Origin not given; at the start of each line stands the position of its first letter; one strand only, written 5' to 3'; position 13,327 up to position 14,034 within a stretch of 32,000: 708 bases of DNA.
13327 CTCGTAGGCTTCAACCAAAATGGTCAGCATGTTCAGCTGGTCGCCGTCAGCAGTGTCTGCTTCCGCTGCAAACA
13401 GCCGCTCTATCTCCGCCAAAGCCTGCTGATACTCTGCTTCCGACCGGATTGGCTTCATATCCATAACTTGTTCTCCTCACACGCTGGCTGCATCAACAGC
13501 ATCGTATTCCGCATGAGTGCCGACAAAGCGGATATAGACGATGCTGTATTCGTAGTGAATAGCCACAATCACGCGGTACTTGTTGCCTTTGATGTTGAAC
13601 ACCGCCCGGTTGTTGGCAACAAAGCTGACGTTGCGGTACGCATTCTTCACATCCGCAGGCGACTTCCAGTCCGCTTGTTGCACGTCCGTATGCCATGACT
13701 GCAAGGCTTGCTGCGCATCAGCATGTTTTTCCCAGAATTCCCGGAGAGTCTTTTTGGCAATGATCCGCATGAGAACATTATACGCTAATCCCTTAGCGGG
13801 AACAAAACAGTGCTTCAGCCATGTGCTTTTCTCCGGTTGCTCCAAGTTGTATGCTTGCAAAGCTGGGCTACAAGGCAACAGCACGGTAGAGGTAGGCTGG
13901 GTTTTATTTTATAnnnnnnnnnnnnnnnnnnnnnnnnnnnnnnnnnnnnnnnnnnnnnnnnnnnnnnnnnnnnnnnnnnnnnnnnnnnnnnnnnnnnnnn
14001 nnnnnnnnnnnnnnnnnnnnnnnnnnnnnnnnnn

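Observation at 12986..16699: A 3.7-kb accessory segment is wedged inside the Ni/Co ECF transporter operon, between cbiQ and cbiO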

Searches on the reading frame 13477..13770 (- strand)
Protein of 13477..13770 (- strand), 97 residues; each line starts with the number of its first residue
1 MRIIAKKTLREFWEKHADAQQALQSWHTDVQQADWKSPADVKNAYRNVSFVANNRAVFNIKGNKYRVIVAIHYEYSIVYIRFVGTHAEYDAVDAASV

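Call 18: search_protein_families(library=padloc, proteins=[window:13477-13770:-], max_evalue=0.01)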
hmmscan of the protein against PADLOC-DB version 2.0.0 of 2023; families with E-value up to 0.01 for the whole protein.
window:13477-13770:- (97 aa): 6 families
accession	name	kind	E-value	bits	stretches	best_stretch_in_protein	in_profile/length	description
PDLC03979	PD-Lambda-2_A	-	5.9e-43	143.6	1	1-96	1-96/97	-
PDLC03981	PD-Lambda-2_A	-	2.8e-35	118.7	1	1-91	1-91/94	-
PDLC03978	PD-Lambda-2_A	-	6e-16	56.6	1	1-82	1-82/87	-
PDLC03980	PD-Lambda-2_A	-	5.3e-09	34.6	1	1-83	3-85/92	-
PDLC00896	JAB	-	0.00066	17.4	1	5-66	76-139/159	JAB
PDLC00902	JAB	-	0.0079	13.9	1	6-69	79-144/159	JAB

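Call 19: search_protein_families(library=phrogs, proteins=[window:13477-13770:-], max_evalue=0.01)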
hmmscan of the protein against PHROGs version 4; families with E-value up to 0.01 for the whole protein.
window:13477-13770:- (97 aa): 1 family
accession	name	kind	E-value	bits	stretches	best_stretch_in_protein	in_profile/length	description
phrog_5734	-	unknown function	4.9e-41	140.3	1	1-96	1-96/97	-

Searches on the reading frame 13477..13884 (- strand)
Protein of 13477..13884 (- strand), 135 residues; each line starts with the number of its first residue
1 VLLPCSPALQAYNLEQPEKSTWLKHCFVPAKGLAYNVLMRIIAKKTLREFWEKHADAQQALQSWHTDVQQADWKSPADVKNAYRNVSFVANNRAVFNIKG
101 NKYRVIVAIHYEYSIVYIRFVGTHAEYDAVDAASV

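Call 3: search_protein_families(library=pfam, proteins=[window:13477-13884:-], max_evalue=0.01)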
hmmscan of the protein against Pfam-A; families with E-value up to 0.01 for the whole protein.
window:13477-13884:- (135 aa): 1 family
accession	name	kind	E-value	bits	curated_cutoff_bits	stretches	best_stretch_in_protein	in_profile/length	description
PF09907.15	HigB_toxin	-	6e-33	113.4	27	1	57-129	1-73/74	HigB_toxin, RelE-like toxic component of a toxin-antitoxin system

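Call 4: search_protein_families(library=ncbifam, proteins=[window:13477-13884:-], max_evalue=0.01)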
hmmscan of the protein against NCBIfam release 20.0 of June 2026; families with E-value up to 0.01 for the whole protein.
window:13477-13884:- (135 aa): 0 families
